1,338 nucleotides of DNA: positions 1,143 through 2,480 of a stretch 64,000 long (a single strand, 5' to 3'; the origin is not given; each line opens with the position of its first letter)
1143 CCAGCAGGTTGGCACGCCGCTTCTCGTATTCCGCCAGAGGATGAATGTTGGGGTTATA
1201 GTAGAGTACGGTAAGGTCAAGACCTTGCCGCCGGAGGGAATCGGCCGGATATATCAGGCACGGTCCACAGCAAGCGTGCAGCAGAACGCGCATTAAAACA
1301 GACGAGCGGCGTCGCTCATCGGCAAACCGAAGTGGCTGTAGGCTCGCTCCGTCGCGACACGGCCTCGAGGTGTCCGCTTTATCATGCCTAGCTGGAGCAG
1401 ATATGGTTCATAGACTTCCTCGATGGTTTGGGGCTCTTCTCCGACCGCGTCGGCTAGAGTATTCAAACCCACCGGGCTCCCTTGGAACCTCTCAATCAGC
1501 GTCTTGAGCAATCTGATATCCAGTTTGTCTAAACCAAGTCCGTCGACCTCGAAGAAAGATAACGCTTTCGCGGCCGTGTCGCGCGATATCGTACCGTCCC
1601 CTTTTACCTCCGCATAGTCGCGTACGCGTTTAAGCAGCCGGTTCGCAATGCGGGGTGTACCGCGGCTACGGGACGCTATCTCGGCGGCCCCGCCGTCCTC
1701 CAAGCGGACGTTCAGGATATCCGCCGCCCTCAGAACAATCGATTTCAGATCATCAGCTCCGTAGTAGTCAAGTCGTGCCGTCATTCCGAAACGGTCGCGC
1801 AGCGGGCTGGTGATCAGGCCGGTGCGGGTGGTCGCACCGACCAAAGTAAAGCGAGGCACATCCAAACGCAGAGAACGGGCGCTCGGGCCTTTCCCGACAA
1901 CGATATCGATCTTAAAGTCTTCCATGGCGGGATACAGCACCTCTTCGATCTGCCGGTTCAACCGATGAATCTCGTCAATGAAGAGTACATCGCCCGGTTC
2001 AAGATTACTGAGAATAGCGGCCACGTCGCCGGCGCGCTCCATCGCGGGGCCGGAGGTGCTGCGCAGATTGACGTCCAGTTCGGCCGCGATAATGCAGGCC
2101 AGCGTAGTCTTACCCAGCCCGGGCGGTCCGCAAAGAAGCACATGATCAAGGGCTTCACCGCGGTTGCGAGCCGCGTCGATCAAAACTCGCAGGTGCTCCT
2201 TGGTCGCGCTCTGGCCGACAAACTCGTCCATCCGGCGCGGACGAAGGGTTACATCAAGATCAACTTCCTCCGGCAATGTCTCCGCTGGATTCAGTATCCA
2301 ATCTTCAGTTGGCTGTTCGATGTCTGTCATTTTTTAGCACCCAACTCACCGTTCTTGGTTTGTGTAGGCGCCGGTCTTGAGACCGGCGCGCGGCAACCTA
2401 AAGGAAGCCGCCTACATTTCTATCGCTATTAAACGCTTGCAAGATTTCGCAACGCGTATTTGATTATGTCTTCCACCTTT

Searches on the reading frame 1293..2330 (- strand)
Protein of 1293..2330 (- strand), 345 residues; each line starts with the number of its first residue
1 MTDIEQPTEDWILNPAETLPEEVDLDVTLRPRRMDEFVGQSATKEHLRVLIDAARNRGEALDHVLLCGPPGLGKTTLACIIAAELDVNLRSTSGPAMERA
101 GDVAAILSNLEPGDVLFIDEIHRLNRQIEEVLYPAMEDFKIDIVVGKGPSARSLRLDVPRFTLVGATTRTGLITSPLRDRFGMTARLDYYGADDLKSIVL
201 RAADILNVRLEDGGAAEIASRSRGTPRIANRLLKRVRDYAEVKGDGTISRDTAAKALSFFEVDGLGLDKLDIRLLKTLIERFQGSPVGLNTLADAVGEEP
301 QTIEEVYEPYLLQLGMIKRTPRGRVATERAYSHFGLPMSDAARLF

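Call 55: find_encoding_contigs(protein=window:1293-2330:-, flank=10000, max_places=3)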
Protein window:1293-2330:- (345 aa): 2 contigs read that carry it; 1 place shown.
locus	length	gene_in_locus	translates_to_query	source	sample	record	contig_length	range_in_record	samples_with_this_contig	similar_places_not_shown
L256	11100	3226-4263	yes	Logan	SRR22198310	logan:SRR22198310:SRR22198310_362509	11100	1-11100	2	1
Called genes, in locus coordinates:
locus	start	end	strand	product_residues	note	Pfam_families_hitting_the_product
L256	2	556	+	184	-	?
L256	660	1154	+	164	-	PF01174:SNO, PF07685:GATase_3 (weak)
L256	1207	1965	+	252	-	PF20772:TACO1_YebC_N, PF01709:Transcrip_reg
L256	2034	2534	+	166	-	PF02075:RuvC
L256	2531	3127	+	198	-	PF01330:RuvA_N, PF00633:HHH (faint), PF21176:RecR_HhH (faint), PF14520:HHH_5, PF07499:RuvA_C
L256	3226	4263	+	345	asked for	PF06068:TIP49 (faint), PF01078:Mg_chelatase (faint), PF05496:RuvB_N, PF00004:AAA, PF07728:AAA_5 (weak), PF17864:AAA_lid_4, PF05491:WHD_RuvB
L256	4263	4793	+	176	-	PF02677:QueH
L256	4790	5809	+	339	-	PF02547:Queuosine_synth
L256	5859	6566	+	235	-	PF00730:HhH-GPD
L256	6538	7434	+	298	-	PF00850:Hist_deacetyl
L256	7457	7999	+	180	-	PF01613:Flavin_Reduct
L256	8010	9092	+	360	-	PF01702:TGT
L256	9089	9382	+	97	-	PF02699:YajC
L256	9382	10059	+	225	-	PF01966:HD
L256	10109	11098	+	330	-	?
